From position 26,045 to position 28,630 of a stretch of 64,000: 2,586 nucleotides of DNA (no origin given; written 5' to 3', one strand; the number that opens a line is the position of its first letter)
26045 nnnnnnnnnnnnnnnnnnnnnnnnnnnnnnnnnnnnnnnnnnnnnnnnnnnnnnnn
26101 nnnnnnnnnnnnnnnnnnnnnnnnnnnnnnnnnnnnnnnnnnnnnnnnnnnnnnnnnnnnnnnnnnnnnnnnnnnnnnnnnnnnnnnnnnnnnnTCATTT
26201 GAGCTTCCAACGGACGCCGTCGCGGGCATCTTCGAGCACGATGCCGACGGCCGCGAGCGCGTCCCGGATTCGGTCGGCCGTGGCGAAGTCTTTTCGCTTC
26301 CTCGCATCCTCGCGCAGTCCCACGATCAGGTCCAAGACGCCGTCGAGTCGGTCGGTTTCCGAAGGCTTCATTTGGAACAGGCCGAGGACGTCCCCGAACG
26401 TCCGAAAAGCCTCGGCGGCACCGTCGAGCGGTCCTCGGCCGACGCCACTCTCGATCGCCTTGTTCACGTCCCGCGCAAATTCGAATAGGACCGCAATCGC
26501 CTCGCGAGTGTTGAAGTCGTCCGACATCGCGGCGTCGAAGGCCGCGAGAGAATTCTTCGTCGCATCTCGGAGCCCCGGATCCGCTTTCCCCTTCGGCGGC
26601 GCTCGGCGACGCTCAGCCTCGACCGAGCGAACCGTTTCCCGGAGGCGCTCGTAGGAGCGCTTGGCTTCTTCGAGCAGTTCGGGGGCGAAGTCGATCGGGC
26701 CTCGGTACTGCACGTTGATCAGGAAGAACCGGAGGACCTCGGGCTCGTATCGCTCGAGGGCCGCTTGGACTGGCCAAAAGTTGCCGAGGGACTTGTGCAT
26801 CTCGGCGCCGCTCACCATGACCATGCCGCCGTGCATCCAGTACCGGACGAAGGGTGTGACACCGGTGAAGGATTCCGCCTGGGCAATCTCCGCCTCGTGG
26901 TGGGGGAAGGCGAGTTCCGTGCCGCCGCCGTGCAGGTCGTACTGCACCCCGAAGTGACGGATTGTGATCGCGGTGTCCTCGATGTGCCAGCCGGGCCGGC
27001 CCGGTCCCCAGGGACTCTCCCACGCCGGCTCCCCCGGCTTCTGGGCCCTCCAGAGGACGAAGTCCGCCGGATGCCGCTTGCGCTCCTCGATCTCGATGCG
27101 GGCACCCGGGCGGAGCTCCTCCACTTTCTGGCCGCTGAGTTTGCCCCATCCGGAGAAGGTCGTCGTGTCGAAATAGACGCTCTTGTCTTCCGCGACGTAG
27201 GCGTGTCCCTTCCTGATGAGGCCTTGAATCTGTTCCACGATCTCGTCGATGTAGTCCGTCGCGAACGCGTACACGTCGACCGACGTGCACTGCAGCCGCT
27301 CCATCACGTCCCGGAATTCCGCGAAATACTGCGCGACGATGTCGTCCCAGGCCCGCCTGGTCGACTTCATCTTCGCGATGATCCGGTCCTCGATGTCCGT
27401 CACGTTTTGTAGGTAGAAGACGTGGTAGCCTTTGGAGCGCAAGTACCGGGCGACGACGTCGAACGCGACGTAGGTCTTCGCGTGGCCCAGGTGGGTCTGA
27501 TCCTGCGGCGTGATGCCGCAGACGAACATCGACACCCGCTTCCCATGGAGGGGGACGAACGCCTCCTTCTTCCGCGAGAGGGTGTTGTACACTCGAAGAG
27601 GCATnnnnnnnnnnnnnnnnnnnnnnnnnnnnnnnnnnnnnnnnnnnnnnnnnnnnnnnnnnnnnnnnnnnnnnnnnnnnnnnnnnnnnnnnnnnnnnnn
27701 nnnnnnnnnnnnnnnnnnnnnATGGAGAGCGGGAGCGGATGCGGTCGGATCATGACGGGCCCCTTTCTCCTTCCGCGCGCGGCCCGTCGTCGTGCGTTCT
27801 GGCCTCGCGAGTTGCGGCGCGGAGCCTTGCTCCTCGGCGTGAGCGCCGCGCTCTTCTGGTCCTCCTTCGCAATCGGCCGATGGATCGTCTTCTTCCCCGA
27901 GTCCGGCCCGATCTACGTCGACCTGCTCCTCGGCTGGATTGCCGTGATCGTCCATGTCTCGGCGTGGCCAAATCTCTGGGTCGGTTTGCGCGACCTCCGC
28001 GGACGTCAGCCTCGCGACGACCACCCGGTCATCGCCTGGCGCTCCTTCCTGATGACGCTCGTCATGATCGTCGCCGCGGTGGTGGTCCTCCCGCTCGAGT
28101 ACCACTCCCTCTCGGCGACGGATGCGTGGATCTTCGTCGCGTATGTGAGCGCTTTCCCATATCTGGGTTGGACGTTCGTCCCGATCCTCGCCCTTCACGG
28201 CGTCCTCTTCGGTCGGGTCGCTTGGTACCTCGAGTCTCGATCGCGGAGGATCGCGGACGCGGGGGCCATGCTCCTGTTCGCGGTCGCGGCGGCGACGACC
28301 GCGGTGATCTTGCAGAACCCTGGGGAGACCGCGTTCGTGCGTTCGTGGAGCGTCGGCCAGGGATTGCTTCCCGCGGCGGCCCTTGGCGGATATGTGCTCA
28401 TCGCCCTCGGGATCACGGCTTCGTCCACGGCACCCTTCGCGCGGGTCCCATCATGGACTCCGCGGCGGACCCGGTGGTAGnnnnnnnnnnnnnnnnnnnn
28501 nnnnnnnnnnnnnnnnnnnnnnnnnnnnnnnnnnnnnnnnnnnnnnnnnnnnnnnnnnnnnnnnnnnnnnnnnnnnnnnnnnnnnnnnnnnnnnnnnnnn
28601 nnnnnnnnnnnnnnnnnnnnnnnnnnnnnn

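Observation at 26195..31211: Cysteine module: tRNA-Cys, cystathionine beta-synthase, cystathionine gamma-lyase/synthase and CysRS co-localised on one strand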

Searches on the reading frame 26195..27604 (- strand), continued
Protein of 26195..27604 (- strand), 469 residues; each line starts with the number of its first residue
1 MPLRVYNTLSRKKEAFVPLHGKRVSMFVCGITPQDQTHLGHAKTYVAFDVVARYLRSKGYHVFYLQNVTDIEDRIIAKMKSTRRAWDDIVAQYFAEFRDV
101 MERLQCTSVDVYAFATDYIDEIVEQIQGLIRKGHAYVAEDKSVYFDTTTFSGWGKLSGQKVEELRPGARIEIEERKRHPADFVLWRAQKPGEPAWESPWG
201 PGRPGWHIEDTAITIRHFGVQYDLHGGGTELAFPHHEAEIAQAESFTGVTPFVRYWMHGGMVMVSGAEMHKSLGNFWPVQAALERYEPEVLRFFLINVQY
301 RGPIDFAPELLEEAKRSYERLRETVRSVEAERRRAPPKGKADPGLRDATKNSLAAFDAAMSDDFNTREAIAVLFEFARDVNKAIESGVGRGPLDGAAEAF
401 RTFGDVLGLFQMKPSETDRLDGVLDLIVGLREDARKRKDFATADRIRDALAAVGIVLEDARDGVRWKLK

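Call 85: find_encoding_contigs(protein=P0479, flank=10000, max_places=1)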
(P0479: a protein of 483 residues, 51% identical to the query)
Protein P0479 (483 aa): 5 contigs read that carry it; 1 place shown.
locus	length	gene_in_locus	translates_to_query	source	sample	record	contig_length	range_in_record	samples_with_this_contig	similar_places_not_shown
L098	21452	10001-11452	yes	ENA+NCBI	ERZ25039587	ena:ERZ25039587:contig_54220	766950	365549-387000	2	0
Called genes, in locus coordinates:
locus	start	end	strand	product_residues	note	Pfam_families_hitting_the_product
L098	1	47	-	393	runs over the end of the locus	PF04055:Radical_SAM, PF26257:DUF8061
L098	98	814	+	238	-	PF03167:UDG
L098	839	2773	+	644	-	PF01702:TGT, PF01472:PUA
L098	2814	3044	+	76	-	-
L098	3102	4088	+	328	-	PF00814:TsaD, PF22521:HypF_C_2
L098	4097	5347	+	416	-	PF01266:DAO (faint), PF01494:FAD_binding_3, PF05834:Lycopene_cycl (weak), PF13450:NAD_binding_8 (weak), PF22578:GGR_cat (faint)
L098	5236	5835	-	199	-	-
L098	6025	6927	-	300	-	PF01435:Peptidase_M48, PF05569:Peptidase_M56 (weak)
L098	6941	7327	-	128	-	PF03965:Penicillinase_R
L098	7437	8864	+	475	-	PF00291:PALP, PF00571:CBS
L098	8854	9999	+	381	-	PF01053:Cys_Met_Meta_PP, PF00155:Aminotran_1_2 (weak)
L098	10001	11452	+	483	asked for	PF01406:tRNA-synt_1e, PF01921:tRNA-synt_1f (faint), PF09334:tRNA-synt_1g (faint), PF00133:tRNA-synt_1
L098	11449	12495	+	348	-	PF08240:ADH_N, PF00107:ADH_zinc_N, PF13602:ADH_zinc_N_2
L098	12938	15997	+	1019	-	PF17032:Zn_ribbon_15 (faint), PF10571:UPF0547 (faint), PF12773:DZR, PF13240:Zn_Ribbon_1 (faint), PF13248:Zn_ribbon_3 (faint)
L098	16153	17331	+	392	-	PF05221:AdoHcyase, PF00670:AdoHcyase_NAD, PF02826:2-Hacid_dh_C, PF07991:KARI_N (weak)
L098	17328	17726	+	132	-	PF01597:GCV_H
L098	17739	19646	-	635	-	PF02737:3HCDH_N, PF03446:NAD_binding_2 (faint), PF00725:3HCDH, PF00378:ECH_1, PF16113:ECH_2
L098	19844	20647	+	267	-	-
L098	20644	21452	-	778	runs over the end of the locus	PF01326:PPDK_N, PF00391:PEP-utilizers, PF02896:PEP-utilizers_C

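Call 89: find_encoding_contigs(protein=P0473, flank=10000, max_places=1)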
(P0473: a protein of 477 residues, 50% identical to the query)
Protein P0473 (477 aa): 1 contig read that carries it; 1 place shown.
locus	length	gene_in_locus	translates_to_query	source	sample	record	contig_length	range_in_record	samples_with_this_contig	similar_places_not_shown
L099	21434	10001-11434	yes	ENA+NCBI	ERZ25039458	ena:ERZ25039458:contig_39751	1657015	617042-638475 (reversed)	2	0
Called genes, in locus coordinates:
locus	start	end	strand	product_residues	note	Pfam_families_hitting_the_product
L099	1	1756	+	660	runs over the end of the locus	PF01702:TGT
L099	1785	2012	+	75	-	-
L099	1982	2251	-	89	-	-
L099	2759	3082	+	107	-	PF00814:TsaD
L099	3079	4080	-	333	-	-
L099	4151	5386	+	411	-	PF01266:DAO (faint), PF01494:FAD_binding_3, PF05834:Lycopene_cycl (faint), PF13450:NAD_binding_8 (weak), PF22578:GGR_cat (faint)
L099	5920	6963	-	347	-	PF01435:Peptidase_M48 (faint)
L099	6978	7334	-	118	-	PF03965:Penicillinase_R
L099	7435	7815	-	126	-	-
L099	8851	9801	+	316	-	PF01053:Cys_Met_Meta_PP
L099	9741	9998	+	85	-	PF01053:Cys_Met_Meta_PP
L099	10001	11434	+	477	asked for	PF01406:tRNA-synt_1e, PF01921:tRNA-synt_1f (faint), PF09334:tRNA-synt_1g (faint), PF23493:CysS_C (weak)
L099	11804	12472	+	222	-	PF00107:ADH_zinc_N, PF13602:ADH_zinc_N_2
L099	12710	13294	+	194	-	-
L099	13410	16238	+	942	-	PF12773:DZR (weak), PF13240:Zn_Ribbon_1 (weak), PF13248:Zn_ribbon_3 (faint)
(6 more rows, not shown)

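Call 90: find_encoding_contigs(protein=P0445, flank=10000, max_places=1)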
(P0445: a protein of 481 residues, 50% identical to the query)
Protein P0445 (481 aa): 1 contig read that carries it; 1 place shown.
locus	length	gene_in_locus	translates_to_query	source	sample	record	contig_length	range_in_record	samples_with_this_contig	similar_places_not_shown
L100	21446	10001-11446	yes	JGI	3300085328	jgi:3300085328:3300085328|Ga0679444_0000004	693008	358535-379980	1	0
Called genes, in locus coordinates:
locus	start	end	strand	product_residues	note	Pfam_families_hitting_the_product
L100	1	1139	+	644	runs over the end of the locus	PF01702:TGT, PF14810:TGT_C2, PF01472:PUA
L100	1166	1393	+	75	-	-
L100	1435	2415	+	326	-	PF00814:TsaD, PF22521:HypF_C_2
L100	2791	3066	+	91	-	-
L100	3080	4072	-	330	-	-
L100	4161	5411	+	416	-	PF01266:DAO (weak), PF01494:FAD_binding_3, PF05834:Lycopene_cycl (faint), PF13450:NAD_binding_8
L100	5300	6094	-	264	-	-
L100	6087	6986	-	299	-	PF01435:Peptidase_M48 (weak), PF05569:Peptidase_M56 (weak)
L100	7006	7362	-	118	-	PF03965:Penicillinase_R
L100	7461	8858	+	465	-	PF00291:PALP, PF00571:CBS (weak)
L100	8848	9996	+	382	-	PF01053:Cys_Met_Meta_PP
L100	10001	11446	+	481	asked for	PF01406:tRNA-synt_1e, PF01921:tRNA-synt_1f (faint), PF09334:tRNA-synt_1g (faint), PF00133:tRNA-synt_1 (weak), PF09190:DALR_2 (weak), PF23493:CysS_C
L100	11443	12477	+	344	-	PF08240:ADH_N, PF00107:ADH_zinc_N, PF13602:ADH_zinc_N_2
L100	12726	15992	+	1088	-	PF17032:Zn_ribbon_15 (faint), PF12773:DZR, PF13240:Zn_Ribbon_1 (faint), PF13248:Zn_ribbon_3 (faint)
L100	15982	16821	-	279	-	PF02475:TRM5-TYW2_MTfase (weak), PF05050:Methyltransf_21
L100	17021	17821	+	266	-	PF13489:Methyltransf_23, PF08241:Methyltransf_11, PF08242:Methyltransf_12 (weak), PF13649:Methyltransf_25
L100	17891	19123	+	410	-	PF05221:AdoHcyase, PF00670:AdoHcyase_NAD, PF02826:2-Hacid_dh_C (weak), PF07991:KARI_N (weak)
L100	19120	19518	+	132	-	PF01597:GCV_H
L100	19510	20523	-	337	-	PF13439:Glyco_transf_4 (faint), PF00534:Glycos_transf_1, PF13692:Glyco_trans_1_4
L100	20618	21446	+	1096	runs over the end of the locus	-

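Call 92: search_protein_families(library=ncbifam, proteins=[L096:11497-12531:+, L100:11443-12477:+, L096:7414-8811:+, L096:8808-9998:+, L100:7461-8858:+, L100:8848-9996:+], max_evalue=1e-20)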
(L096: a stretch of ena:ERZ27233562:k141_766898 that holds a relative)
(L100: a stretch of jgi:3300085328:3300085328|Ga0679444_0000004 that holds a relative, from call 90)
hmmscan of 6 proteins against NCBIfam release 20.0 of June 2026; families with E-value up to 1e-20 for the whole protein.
L096:11497-12531:+ (344 aa): 14 families
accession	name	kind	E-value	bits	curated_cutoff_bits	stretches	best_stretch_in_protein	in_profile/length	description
TIGR02824.1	quinone_pig3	subfamily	1.2e-53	182.2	296.8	1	117-343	90-325/325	putative NAD(P)H quinone oxidoreductase, PIG3 family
NF010344.0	PRK13771.1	subfamily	3.8e-48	164.2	349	1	15-343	13-333/334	putative alcohol dehydrogenase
TIGR01751.1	crot-CoA-red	equivalog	3.9e-48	164.1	378.55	1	21-216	31-239/398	crotonyl-CoA carboxylase/reductase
NF041172.1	AcrlCoa_red_Thmprot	equivalog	1.6e-41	142.4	500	1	16-342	14-333/334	acryloyl-CoA reductase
NF006940.0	PRK09422.1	equivalog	3.5e-32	111.7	344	1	27-343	24-335/338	alcohol dehydrogenase AdhP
NF041097.1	keto_inos_dh_IolM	equivalog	1.4e-31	109.5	450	1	14-335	39-382/389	scyllo-inosose 3-dehydrogenase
NF047908.1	AldhRedAhr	equivalog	7.9e-31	107.1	470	1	13-342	14-334/335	NADPH-dependent aldehyde reductase Ahr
NF003808.0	PRK05396.1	equivalog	5.6e-30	104.4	380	1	15-342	13-339/341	L-threonine 3-dehydrogenase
TIGR00692.1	tdh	equivalog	4.1e-29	101.7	458.35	1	17-341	13-338/340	L-threonine 3-dehydrogenase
TIGR02822.1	adh_fam_2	subfamily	6.1e-26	91.3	283.5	1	15-341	15-328/329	zinc-binding alcohol dehydrogenase family protein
TIGR03451.1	mycoS_dep_FDH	equivalog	7.1e-24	84.3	512.9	1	21-336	20-352/358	S-(hydroxymethyl)mycothiol dehydrogenase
NF008024.0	PRK10754.1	subfamily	7.7e-24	84.3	348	0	119-284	93-257/327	NADPH:quinone reductase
NF007489.0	PRK10083.1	equivalog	3.3e-23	82.2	376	1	18-312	15-303/339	Zn-dependent oxidoreductase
TIGR03989.1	Rxyl_3153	subfamily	8.8e-23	81.1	440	0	16-108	17-106/370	NDMA-dependent alcohol dehydrogenase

L100:11443-12477:+ (344 aa): 15 families
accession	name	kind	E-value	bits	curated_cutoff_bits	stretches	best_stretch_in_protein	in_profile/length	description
TIGR02824.1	quinone_pig3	subfamily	1.1e-56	192.2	296.8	1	117-342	90-324/325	putative NAD(P)H quinone oxidoreductase, PIG3 family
NF010344.0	PRK13771.1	subfamily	2.1e-51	174.9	349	1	17-341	15-331/334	putative alcohol dehydrogenase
TIGR01751.1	crot-CoA-red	equivalog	1.4e-47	162.3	378.55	2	58-216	78-239/398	crotonyl-CoA carboxylase/reductase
NF041172.1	AcrlCoa_red_Thmprot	equivalog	6.4e-46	156.8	500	1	18-341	16-332/334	acryloyl-CoA reductase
TIGR00692.1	tdh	equivalog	3.1e-34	118.5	458.35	1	17-341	13-338/340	L-threonine 3-dehydrogenase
NF003808.0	PRK05396.1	equivalog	2.5e-33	115.4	380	1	17-341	15-338/341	L-threonine 3-dehydrogenase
NF007489.0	PRK10083.1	equivalog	1.1e-32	113.4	376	1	16-312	13-303/339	Zn-dependent oxidoreductase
NF041097.1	keto_inos_dh_IolM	equivalog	4.7e-31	107.8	450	1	17-332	42-379/389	scyllo-inosose 3-dehydrogenase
TIGR02822.1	adh_fam_2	subfamily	1.1e-27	97.1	283.5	1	16-341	16-328/329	zinc-binding alcohol dehydrogenase family protein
NF008024.0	PRK10754.1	subfamily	2e-27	96.1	348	0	117-287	91-259/327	NADPH:quinone reductase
TIGR03989.1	Rxyl_3153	subfamily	4.9e-27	95.2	440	0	119-318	139-346/370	NDMA-dependent alcohol dehydrogenase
TIGR02817.1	adh_fam_1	subfamily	1.3e-24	87.3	284.05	0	117-265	94-246/336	zinc-binding alcohol dehydrogenase family protein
NF006940.0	PRK09422.1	equivalog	1.7e-24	86.4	344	1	27-341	24-333/338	alcohol dehydrogenase AdhP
TIGR03451.1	mycoS_dep_FDH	equivalog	7.3e-23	80.9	512.9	0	161-340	171-356/358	S-(hydroxymethyl)mycothiol dehydrogenase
TIGR02823.1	oxido_YhdH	subfamily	2.4e-21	75.9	297.25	0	112-286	88-262/324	acrylyl-CoA reductase family protein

L096:7414-8811:+ (465 aa): 10 families
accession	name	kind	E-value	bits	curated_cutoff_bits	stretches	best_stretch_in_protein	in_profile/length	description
TIGR01137.1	cysta_beta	equivalog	6e-150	499.9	510.25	1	8-458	2-457/457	cystathionine beta-synthase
NF053679.1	CysteaSynCapA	equivalog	9.3e-109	363.2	600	1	7-328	6-329/329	cysteate synthase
NF007989.0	PRK10717.1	equivalog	9.9e-101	337.1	387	1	7-328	4-327/334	cysteine synthase A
TIGR01136.1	cysKM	subfamily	1e-92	310.7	344.15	1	12-316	2-296/299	cysteine synthase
TIGR01139.1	cysK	equivalog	2.9e-90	302.5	350.95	1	13-316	3-295/298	cysteine synthase A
TIGR03945.1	PLP_SbnA_fam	equivalog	6.7e-81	271.7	349.95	1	12-323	2-304/304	2,3-diaminopropionate biosynthesis protein SbnA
NF008735.0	PRK11761.1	equivalog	5.6e-70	235.9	413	1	10-316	5-291/296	cysteine synthase CysM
TIGR01138.1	cysM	equivalog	3.8e-68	230.1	394.2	1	11-315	2-286/290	cysteine synthase B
NF052478.1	CystDsulMYC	equivalog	2.7e-43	148.7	600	1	32-332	37-339/354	L-cysteine desulfhydrase Cds1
NF005292.0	PRK06815.1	equivalog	1.8e-22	79.8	371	1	33-296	37-296/320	threonine/serine dehydratase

L096:8808-9998:+ (396 aa): 43 families (the best 25 are shown)
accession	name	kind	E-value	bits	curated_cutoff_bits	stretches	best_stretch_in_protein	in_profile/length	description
NF005871.0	PRK07811.1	equivalog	6.5e-147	489.1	513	1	16-395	10-387/389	cystathionine gamma-synthase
NF004821.0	PRK06176.1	equivalog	1.3e-134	448.8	642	1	18-394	2-376/380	cystathionine gamma-synthase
NF005810.0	PRK07671.1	equivalog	2.6e-134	448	594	1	20-394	4-376/377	bifunctional cystathionine gamma-lyase/homocysteine desulfhydrase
TIGR02080.1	O_succ_thio_ly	equivalog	2.8e-120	401.5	504.55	1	19-394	4-379/382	cystathionine gamma-synthase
NF005976.0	PRK08064.1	equivalog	2e-115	385.9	627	1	19-394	7-380/390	cystathionine beta-lyase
NF005695.0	PRK07503.1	equivalog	3.3e-115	385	666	1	19-394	10-394/403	methionine gamma-lyase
TIGR01328.1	met_gam_lyase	equivalog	1.3e-114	383.1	549.7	1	18-394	3-388/391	methionine gamma-lyase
NF006450.0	PRK08776.1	equivalog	1.9e-114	382.6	730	1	20-396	14-390/405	O-succinylhomoserine (thiol)-lyase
NF006463.0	PRK08861.1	equivalog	3.3e-108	362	670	1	20-393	7-380/388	O-succinylhomoserine (thiol)-lyase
NF004876.0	PRK06234.1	subfamily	2.1e-106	356.4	666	1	19-394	9-395/400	methionine gamma-lyase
NF006095.0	PRK08247.1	equivalog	8.4e-106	353.8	585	1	19-394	6-363/369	methionine biosynthesis PLP-dependent protein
TIGR01329.1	cysta_beta_ly_E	equivalog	2.5e-104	349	487.5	1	23-394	5-378/383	cystathionine beta-lyase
NF005961.0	PRK08045.1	equivalog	1.2e-102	343.5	690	1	20-392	6-378/386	cystathionine gamma-synthase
NF006347.0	PRK08574.1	equivalog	1.2e-101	340.2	477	1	21-395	5-383/385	cystathionine gamma-synthase family protein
TIGR01325.1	O_suc_HS_sulf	equivalog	9.4e-99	330.6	510.05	1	20-394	1-380/380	O-succinylhomoserine sulfhydrylase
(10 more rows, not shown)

L100:7461-8858:+ (465 aa): 10 families
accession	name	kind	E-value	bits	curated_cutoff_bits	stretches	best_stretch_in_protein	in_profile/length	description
TIGR01137.1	cysta_beta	equivalog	1e-149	499.1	510.25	1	9-457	4-457/457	cystathionine beta-synthase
NF053679.1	CysteaSynCapA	equivalog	3.7e-106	354.6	600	1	7-326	7-328/329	cysteate synthase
NF007989.0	PRK10717.1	equivalog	1.7e-101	339.6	387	1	9-328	7-328/334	cysteine synthase A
TIGR01136.1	cysKM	subfamily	3.8e-91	305.6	344.15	1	11-315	2-296/299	cysteine synthase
TIGR01139.1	cysK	equivalog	1.9e-87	293.3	350.95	1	11-315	2-295/298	cysteine synthase A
TIGR03945.1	PLP_SbnA_fam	equivalog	2.3e-80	269.9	349.95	1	10-322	1-304/304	2,3-diaminopropionate biosynthesis protein SbnA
TIGR01138.1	cysM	equivalog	2.1e-71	240.8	394.2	1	9-314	1-286/290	cysteine synthase B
NF008735.0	PRK11761.1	equivalog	4.8e-70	236.1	413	1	8-315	4-291/296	cysteine synthase CysM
NF052478.1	CystDsulMYC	equivalog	1.2e-37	130.1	600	1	36-332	42-340/354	L-cysteine desulfhydrase Cds1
NF005292.0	PRK06815.1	equivalog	1.6e-23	83.2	371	1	12-290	17-291/320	threonine/serine dehydratase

L100:8848-9996:+ (382 aa): 43 families (the best 25 are shown)
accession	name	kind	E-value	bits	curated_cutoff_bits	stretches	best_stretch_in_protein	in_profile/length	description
NF005871.0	PRK07811.1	equivalog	1.8e-142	474.5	513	1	3-380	13-387/389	cystathionine gamma-synthase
NF005810.0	PRK07671.1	equivalog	1.6e-128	428.9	594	1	1-379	1-376/377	bifunctional cystathionine gamma-lyase/homocysteine desulfhydrase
NF004821.0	PRK06176.1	equivalog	3.4e-125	417.8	642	1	1-380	1-377/380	cystathionine gamma-synthase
TIGR02080.1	O_succ_thio_ly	equivalog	1.2e-121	406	504.55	1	15-381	16-381/382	cystathionine gamma-synthase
NF005976.0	PRK08064.1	equivalog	4.5e-115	384.7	627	1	2-380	6-381/390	cystathionine beta-lyase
NF005695.0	PRK07503.1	equivalog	5.1e-113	377.8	666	1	3-380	10-395/403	methionine gamma-lyase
NF006450.0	PRK08776.1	equivalog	7.1e-112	374.1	730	1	12-380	22-389/405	O-succinylhomoserine (thiol)-lyase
TIGR01328.1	met_gam_lyase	equivalog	5.8e-111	371.1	549.7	1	1-382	2-391/391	methionine gamma-lyase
NF006095.0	PRK08247.1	equivalog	6.2e-106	354.3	585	1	3-381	6-365/369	methionine biosynthesis PLP-dependent protein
TIGR01329.1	cysta_beta_ly_E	equivalog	1.9e-104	349.4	487.5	1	4-380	2-379/383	cystathionine beta-lyase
NF006463.0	PRK08861.1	equivalog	4.9e-104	348.3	670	1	19-379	22-381/388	O-succinylhomoserine (thiol)-lyase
NF005961.0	PRK08045.1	equivalog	3e-101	338.9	690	1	17-380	19-381/386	cystathionine gamma-synthase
NF004876.0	PRK06234.1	subfamily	2e-100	336.6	666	1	1-381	7-397/400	methionine gamma-lyase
NF006347.0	PRK08574.1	equivalog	1e-96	324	477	1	4-381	4-384/385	cystathionine gamma-synthase family protein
NF005263.0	PRK06767.1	equivalog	8.6e-95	318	617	1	2-381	5-385/392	methionine gamma-lyase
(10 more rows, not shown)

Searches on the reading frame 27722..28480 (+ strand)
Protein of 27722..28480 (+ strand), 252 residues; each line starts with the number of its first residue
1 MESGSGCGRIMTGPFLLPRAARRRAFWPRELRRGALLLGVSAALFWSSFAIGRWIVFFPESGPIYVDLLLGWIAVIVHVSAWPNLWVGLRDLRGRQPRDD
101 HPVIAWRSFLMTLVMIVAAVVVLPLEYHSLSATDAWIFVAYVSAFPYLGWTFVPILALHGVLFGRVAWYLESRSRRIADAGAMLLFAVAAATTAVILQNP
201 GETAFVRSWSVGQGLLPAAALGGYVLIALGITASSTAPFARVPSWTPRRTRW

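Call 5: search_protein_families(library=pfam, proteins=[window:27722-28480:+])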
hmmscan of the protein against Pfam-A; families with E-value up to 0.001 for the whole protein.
window:27722-28480:+ (252 aa): 0 families

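Call 6: search_protein_families(library=ncbifam, proteins=[window:27722-28480:+])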
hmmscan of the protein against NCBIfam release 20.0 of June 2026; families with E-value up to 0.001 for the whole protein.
window:27722-28480:+ (252 aa): 0 families
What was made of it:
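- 27722..28480 (+): Polytopic membrane ORF (252 aa, or 242 aa from the ATG at 27752), unknown family. A variable filler, not part of the module. No Pfam or NCBIfam hit (calls 5, 6).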
